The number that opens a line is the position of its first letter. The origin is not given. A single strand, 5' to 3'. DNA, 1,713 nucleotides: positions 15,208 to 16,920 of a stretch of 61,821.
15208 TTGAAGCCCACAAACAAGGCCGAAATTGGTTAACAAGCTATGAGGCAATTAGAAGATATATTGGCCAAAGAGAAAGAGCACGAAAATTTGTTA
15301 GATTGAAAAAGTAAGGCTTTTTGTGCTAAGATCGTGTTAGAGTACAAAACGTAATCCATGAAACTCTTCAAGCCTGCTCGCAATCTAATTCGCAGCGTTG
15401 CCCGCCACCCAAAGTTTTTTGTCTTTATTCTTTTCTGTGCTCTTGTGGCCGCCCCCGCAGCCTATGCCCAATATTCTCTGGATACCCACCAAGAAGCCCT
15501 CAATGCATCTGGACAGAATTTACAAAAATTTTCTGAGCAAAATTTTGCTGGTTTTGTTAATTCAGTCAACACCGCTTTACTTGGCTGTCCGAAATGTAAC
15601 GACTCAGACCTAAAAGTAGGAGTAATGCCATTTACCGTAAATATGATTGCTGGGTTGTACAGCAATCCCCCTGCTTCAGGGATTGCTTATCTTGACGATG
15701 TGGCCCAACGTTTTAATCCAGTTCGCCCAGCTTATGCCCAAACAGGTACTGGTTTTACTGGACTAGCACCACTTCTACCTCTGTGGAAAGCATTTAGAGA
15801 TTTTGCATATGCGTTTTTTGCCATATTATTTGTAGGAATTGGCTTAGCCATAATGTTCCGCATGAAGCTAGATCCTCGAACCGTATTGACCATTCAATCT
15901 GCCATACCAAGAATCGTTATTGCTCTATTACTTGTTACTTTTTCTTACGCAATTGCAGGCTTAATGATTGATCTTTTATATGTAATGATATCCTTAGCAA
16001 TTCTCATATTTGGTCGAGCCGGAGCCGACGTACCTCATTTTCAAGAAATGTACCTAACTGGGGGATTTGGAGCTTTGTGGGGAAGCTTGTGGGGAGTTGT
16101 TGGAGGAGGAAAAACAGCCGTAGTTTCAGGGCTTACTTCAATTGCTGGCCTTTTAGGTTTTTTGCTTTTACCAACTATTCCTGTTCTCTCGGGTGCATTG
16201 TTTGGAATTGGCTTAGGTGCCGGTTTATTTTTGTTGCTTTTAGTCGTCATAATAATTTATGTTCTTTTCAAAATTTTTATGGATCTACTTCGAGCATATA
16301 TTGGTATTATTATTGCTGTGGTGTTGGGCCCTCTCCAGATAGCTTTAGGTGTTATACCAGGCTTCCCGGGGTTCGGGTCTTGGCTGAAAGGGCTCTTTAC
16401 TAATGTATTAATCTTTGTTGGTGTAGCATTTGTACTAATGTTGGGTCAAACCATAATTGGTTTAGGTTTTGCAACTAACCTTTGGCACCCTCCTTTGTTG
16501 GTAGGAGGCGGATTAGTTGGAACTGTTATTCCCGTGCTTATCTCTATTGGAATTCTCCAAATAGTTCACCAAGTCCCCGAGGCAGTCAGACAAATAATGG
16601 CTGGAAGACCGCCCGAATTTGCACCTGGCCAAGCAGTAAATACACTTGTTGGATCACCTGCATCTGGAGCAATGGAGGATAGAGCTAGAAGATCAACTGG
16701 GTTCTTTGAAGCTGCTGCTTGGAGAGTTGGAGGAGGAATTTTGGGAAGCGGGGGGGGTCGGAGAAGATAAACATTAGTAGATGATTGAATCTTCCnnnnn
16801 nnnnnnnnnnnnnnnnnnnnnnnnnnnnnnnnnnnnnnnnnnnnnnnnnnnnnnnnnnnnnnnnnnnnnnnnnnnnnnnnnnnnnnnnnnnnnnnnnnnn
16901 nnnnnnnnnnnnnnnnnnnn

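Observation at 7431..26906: Chromosomal, relaxase-free conjugation-like T4SS abutting oriC on the lagging strand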

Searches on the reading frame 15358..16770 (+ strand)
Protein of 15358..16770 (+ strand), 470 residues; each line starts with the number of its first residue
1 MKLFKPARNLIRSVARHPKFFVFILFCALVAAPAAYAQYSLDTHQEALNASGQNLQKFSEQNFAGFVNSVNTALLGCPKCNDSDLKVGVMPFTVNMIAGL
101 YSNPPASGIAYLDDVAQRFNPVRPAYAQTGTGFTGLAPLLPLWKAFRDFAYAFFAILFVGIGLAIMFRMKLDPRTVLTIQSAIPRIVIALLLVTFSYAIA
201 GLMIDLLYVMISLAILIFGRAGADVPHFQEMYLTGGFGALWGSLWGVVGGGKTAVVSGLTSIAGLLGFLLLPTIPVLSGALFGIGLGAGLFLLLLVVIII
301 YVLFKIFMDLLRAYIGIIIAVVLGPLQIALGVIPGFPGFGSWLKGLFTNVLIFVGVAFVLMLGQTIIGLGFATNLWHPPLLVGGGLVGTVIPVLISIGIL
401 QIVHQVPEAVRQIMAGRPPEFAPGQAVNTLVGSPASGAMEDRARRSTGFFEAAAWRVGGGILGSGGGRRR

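Call 5: search_protein_families(library=pfam, max_evalue=0.01, proteins=[window:15358-16770:+])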
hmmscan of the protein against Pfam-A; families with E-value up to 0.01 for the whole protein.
window:15358-16770:+ (470 aa): 0 families

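Call 49: search_solved_structures(query=A2, max_evalue=1)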
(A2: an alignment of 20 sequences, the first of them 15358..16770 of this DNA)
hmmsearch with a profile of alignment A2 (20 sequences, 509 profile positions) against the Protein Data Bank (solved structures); distinct sequences matched with E-value up to 1: 1.
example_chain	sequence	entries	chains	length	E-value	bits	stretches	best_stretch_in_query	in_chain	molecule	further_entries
2x3g_A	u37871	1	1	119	0.84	11.6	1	9-85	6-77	SIRV1 HYPOTHETICAL PROTEIN ORF119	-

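Call 59: find_homologous_proteins(query=window:15358-16770:+, max_evalue=0.00001)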
Query window:15358-16770:+ (470 aa): 187 proteins with E <= 0.00001 among 8000 candidates; the best 120 are listed.
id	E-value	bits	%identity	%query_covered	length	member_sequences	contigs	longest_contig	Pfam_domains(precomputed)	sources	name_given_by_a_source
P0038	0.0e+0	1016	100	100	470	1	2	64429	-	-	-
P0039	2.8e-209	714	71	96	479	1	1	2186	-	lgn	-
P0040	1.1e-201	689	68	96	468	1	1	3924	-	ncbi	-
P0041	4.6e-162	558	60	95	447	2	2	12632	-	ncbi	ncbi:MAG: hypothetical protein AAB599_03015, partial [Patescibacteria group bacterium]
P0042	1.3e-159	550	58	91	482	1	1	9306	-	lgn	-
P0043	2.1e-158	546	60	97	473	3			-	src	-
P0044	2.5e-151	523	58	90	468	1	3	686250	-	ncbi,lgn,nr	ncbi:MAG: hypothetical protein HYU80_00540 [Candidatus Blackburnbacteria bacterium]|nr:hypothetical 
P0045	1.4e-140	488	53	97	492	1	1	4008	-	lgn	-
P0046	1.4e-140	488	54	96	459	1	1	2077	-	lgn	-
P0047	5.7e-135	469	53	97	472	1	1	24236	-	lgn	-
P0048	3.5e-132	460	54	92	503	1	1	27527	-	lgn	-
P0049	8.9e-124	432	53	90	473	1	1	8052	-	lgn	-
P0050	1.8e-109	385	47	95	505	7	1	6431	-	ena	-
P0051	1.8e-103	365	47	84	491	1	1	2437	-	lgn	-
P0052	1.4e-99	352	50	81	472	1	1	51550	-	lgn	-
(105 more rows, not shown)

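Call 73: predict_structure(alignment_id=A5)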
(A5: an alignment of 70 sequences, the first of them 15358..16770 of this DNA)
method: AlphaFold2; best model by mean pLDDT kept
length: 470 residues; sequences in the alignment: 70
mean_pLDDT: 81.7   pTM: 0.63
mean pLDDT of the five models: 81.7, 81.3, 80.6, 79.5, 79.1
residues with pLDDT >= 90: 169; 70-90: 202; 50-70: 88; < 50: 11
segments of 3 or more residues with pLDDT < 50: 432-434, 466-470
pLDDT, mean of each block of 10 residues (from residue 1): 63 77 83 67 84 75 79 88 86 83 68 63 58 89 97 96 88 87 94 96 95 95 93 88 77 61 69 70 78 87 94 97 97 93 97 96 91 81 73 88 94 86 57 56 77 74 52
secondary structure, 60 per line:
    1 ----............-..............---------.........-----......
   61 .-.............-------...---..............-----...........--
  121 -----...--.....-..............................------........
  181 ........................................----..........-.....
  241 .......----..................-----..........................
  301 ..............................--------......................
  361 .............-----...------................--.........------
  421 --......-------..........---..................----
elements in order: H5-16 H18-31 H41-49 H55-61 H63-75 H89-102 H108-118 H131-135 H137-166 H173-220 H225-234 H236-247 H252-269 H275-330 H339-373 H388-403 H406-414 H423-428 H436-445 H449-466

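Call 75: fold_search(model_id=the predicted structure, library=pdb)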
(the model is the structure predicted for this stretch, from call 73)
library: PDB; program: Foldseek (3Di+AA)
matches with E <= 10: 41; with E <= 0.001: 0
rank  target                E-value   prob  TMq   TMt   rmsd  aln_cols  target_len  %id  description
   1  7o3v_G                1.4e-01  0.96  0.27  0.40   9.8       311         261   16  Stalk complex structure (TrwJ/VirB5-TrwI/VirB6) from the fully-assembled R388 type IV secretion system determined by c (released 2022-06-22)
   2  8rtd_L                2.8e-01  0.97  0.31  0.48   7.9       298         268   16  Stalk-Arches-IMC structure from the fully-assembled R388 type IV secretion system determined by cryo-EM. (released 2024-06-19)
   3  8rt9_F                6.4e-01  0.90  0.31  0.47   8.0       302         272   16  Stalk complex full-length structure (TrwJ/VirB5-TrwI/VirB6) from the fully-assembled R388 type IV secretion system det (released 2024-06-19)
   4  7udn_B                7.0e-01  0.13  0.12  0.17  26.4       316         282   11  Crystal structure of designed helical repeat protein RPB_PLP1_R6 in alternative conformation 2 (released 2023-03-22)
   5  7o3v_F                7.6e-01  0.82  0.31  0.48   9.8       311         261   16  Stalk complex structure (TrwJ/VirB5-TrwI/VirB6) from the fully-assembled R388 type IV secretion system determined by c (released 2022-06-22)
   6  3o1i_B                9.1e-01  0.23  0.17  0.25  26.6       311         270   10  Crystal Structure of the TorS sensor domain - TorT complex in the absence of ligand (released 2011-12-21)
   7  7n6g_3P               1.3e+00  0.08  0.12  0.14  46.9       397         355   11  C1 of central pair (released 2022-05-18)
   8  9ngy_FP1              1.5e+00  0.20  0.20  0.13  25.1       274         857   14  In situ cryo-EM structure of protochannel (DotA-IcmX) of the Legionella Dot/Icm T4SS machine (released 2025-09-17)
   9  7n6g_3R               1.8e+00  0.08  0.11  0.14  44.6       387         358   12  C1 of central pair (released 2022-05-18)
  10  7p5j_A                2.5e+00  0.07  0.12  0.13  27.0       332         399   10  Cryo-EM structure of human TTYH1 in GDN (released 2021-08-11)
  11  5owv_A                2.7e+00  0.03  0.09  0.06  53.0       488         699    9  An oligomerised bacterial dynamin pair provides a mechanism for the long-range sensing and tethering of membranes (released 2018-09-05)
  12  9bd7_A                3.1e+00  0.08  0.15  0.14  27.6       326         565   16  PaMsbA in an open, outward conformation (released 2025-09-03)
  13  6o7t_c                3.3e+00  0.09  0.12  0.24  25.7       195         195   22  Saccharomyces cerevisiae V-ATPase Vph1-VO (released 2019-04-03)
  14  9cus_C                3.7e+00  0.09  0.15  0.13  29.1       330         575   14  BmrCD in the outward-facing conformation bound to Hoechsts (released 2025-08-13)
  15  9brq_b                3.7e+00  0.08  0.13  0.24  17.8       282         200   14  Intact V-ATPase State 3 and synaptophysin complex in mouse brain isolated synaptic vesicles (released 2024-06-19)
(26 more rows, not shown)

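Call 82: search_protein_families(library=ncbifam, max_evalue=0.01, proteins=[window:15358-16770:+])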
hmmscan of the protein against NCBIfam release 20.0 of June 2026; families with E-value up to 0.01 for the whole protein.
window:15358-16770:+ (470 aa): 0 families
